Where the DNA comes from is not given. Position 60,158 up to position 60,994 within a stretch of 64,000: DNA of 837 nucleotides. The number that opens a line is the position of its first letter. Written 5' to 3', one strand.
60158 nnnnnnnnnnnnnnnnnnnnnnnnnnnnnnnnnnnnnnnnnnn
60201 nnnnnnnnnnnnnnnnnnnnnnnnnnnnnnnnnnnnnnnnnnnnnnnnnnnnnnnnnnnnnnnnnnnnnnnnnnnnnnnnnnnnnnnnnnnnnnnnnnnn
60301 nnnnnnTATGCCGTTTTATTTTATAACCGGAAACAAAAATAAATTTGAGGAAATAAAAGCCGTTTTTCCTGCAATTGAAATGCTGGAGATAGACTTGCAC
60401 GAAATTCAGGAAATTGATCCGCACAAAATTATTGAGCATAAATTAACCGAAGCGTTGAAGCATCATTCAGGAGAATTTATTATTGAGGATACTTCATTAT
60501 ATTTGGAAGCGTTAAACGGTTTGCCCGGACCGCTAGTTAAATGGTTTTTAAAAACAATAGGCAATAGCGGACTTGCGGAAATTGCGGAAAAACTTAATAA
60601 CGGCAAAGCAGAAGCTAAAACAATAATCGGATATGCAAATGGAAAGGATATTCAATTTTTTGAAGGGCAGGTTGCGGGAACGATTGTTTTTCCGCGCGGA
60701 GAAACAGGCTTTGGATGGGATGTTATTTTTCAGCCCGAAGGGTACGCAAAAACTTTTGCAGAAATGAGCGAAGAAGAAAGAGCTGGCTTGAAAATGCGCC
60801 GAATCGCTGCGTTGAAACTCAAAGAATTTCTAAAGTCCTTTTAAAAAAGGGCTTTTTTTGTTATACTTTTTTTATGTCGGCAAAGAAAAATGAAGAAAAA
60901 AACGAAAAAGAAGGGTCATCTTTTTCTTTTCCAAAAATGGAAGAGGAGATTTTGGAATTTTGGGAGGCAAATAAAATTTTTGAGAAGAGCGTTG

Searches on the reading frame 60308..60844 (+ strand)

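Call 59: search_protein_families(library=pfam, proteins=[window:60308-60844:+], max_evalue=0.001)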
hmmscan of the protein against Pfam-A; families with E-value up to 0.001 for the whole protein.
window:60308-60844:+ (178 aa): 1 family
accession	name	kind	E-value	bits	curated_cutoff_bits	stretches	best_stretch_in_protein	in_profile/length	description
PF01725.21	Ham1p_like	-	1.1e-40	140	22.5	1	4-174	2-186/186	Ham1 family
